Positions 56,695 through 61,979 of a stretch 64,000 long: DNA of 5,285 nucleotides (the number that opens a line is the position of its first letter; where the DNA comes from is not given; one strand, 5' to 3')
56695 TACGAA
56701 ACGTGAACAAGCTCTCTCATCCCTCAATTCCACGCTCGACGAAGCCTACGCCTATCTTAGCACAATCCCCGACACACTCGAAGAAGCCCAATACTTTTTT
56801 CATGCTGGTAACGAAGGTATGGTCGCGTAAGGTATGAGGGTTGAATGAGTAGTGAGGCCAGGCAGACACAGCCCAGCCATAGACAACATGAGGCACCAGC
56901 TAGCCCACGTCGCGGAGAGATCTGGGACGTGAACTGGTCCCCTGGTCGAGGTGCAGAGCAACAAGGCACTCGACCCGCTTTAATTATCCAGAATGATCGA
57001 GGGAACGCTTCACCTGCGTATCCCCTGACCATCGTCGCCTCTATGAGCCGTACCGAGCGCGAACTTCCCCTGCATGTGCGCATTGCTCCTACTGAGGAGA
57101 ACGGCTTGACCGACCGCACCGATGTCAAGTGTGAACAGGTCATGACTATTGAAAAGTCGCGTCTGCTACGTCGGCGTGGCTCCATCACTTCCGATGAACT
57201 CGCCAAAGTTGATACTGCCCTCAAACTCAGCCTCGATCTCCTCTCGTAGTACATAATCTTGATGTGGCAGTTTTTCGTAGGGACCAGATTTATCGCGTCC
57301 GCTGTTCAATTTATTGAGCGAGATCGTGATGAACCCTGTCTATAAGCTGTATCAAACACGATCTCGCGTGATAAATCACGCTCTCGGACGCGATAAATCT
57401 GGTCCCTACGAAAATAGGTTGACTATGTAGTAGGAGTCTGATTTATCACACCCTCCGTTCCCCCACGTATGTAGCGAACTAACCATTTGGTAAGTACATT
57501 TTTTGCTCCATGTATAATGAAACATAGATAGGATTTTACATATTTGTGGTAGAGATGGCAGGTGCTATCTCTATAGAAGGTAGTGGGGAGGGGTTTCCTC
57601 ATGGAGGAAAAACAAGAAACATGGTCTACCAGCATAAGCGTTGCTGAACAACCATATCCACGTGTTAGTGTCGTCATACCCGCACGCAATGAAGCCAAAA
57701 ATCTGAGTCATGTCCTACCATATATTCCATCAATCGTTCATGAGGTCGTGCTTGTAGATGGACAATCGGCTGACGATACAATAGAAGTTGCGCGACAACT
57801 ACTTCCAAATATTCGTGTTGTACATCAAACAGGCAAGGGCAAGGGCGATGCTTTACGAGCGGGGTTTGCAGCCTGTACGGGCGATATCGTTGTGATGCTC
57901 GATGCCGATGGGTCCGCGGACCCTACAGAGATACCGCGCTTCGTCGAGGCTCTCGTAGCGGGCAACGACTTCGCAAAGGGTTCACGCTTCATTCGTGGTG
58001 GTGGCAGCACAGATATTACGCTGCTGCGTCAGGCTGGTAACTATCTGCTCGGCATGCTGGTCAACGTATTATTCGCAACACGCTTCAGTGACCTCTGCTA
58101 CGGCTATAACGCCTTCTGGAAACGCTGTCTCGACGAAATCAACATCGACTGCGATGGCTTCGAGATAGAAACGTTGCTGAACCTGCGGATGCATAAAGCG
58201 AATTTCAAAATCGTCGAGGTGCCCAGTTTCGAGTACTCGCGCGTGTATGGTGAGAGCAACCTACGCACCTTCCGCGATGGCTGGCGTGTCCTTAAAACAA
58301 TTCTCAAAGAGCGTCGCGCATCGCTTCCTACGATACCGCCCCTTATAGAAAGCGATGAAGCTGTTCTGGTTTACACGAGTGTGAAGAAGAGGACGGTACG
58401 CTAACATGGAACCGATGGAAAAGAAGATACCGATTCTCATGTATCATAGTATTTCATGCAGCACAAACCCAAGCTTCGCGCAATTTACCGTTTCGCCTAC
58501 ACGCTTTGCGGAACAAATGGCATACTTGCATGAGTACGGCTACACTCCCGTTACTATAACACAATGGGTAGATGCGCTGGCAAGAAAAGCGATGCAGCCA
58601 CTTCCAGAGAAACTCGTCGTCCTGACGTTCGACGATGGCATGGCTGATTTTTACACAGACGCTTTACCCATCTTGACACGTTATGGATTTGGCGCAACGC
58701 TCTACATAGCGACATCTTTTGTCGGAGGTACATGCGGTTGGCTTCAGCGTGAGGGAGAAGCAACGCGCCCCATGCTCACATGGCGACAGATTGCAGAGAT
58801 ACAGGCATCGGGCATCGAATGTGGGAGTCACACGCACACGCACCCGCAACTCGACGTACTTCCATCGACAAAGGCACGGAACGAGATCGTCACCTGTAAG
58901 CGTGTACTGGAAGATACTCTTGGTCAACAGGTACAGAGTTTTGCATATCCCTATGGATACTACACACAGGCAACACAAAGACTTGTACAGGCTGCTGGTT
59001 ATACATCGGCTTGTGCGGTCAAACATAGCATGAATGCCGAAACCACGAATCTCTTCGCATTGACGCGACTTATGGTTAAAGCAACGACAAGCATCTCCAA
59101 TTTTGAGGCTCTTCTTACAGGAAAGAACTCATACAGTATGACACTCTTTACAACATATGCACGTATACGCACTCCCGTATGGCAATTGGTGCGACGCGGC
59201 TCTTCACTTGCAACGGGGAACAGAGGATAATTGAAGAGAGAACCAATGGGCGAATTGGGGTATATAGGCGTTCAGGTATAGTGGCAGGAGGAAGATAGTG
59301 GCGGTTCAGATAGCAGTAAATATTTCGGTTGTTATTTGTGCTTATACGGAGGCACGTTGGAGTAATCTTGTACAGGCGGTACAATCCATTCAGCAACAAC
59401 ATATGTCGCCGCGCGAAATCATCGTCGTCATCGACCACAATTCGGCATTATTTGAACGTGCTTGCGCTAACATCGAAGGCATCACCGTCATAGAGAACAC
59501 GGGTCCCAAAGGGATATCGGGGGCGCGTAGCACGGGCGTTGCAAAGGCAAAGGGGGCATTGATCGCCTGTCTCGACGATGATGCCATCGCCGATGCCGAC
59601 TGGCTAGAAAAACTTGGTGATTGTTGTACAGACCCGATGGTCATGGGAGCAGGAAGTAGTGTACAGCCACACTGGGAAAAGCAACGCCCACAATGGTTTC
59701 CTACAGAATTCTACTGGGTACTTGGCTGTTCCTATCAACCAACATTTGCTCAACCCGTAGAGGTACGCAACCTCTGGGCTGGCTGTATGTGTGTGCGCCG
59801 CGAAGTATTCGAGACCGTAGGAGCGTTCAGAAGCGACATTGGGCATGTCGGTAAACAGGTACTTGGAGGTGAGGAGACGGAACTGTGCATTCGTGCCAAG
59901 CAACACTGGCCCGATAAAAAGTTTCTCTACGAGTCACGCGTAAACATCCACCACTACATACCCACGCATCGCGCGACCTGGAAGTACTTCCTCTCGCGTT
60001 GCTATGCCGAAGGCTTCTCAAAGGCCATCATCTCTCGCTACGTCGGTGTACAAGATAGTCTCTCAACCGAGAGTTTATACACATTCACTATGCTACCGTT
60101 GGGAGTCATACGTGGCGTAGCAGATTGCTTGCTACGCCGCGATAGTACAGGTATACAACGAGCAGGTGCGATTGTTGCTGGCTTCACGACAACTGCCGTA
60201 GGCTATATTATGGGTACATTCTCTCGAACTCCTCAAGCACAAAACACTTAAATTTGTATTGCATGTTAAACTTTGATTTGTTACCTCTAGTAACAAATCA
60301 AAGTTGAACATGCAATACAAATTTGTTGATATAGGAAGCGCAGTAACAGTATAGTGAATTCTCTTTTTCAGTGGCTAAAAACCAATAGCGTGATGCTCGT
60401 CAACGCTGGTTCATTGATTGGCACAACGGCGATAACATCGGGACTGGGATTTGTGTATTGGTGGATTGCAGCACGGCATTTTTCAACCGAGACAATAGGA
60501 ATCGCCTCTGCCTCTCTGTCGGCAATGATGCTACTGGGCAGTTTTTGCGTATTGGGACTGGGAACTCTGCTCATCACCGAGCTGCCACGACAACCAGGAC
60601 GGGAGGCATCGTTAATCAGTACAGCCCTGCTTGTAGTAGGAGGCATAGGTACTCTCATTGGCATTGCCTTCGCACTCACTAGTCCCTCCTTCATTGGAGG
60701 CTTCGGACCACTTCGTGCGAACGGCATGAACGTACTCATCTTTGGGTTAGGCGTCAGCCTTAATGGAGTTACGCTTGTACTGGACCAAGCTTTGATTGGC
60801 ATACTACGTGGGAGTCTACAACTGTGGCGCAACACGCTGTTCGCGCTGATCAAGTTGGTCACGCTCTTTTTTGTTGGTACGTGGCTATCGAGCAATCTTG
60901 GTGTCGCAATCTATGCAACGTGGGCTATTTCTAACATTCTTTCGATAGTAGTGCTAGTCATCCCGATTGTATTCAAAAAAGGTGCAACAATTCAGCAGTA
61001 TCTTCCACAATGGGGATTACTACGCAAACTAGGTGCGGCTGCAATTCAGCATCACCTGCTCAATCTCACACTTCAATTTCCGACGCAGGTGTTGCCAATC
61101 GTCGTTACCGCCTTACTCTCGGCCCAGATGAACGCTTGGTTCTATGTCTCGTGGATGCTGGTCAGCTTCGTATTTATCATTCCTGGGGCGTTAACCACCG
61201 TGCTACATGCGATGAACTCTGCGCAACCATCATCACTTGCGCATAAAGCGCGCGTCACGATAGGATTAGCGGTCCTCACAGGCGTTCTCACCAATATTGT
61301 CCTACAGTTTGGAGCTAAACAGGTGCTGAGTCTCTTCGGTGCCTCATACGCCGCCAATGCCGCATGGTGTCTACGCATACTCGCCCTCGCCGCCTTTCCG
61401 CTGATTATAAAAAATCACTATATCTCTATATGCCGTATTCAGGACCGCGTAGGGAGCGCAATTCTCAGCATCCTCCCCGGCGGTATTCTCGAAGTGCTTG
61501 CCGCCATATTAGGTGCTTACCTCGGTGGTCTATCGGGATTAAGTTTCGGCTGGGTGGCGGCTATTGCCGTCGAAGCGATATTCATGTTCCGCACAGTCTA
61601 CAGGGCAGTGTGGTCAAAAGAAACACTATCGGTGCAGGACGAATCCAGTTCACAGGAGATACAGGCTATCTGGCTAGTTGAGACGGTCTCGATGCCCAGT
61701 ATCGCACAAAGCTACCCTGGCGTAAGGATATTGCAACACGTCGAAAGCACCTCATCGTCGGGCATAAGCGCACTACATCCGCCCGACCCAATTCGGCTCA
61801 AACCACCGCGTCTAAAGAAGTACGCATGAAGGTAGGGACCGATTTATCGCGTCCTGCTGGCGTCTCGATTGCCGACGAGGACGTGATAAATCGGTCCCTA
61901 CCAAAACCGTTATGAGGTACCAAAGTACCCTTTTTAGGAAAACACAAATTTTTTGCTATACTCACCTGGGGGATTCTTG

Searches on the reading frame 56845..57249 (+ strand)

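Call 78: search_protein_families(library=pfam, proteins=[window:56845-57249:+], max_evalue=0.00001)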
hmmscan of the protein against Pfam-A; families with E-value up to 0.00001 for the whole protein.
window:56845-57249:+ (134 aa): 1 family
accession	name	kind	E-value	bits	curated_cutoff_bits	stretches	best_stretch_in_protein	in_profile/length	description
PF02452.23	PemK_toxin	-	2.1e-28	99.1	23.1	1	22-130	1-109/109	PemK-like, MazF-like toxin of type II toxin-antitoxin system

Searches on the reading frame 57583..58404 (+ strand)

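Call 78: search_protein_families(library=pfam, proteins=[window:57583-58404:+], max_evalue=0.00001)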
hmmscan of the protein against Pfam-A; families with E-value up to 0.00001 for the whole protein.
window:57583-58404:+ (273 aa): 2 families
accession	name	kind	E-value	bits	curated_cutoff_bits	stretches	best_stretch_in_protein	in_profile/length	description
PF00535.33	Glycos_transf_2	-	2.6e-24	86.5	23.3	1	29-153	1-134/168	Glycosyl transferase family 2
PF13641.12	Glyco_tranf_2_3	-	7.2e-12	46.2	27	1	26-137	1-125/230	Glycosyltransferase like family 2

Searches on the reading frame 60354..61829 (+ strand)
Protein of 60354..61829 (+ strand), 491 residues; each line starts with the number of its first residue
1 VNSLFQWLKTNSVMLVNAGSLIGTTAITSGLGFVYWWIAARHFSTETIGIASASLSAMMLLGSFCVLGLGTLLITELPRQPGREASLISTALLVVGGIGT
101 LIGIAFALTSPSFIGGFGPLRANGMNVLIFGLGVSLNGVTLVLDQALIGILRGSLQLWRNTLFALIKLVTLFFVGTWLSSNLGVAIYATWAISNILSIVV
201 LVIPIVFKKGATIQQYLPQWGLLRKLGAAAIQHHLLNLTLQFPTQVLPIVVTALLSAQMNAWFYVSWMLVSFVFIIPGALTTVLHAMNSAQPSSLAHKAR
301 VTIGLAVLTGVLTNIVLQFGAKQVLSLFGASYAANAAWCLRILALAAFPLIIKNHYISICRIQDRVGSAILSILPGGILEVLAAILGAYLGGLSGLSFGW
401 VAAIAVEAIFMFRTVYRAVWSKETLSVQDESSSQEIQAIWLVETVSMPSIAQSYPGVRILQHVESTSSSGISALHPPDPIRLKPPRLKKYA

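Call 78: search_protein_families(library=pfam, proteins=[window:60354-61829:+], max_evalue=0.00001)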
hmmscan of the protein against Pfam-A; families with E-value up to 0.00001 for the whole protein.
window:60354-61829:+ (491 aa): 1 family
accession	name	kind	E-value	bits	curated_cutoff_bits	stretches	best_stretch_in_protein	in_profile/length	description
PF01943.22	Polysacc_synt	-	2.7e-07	30.7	28.2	1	17-259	4-240/274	Polysaccharide biosynthesis protein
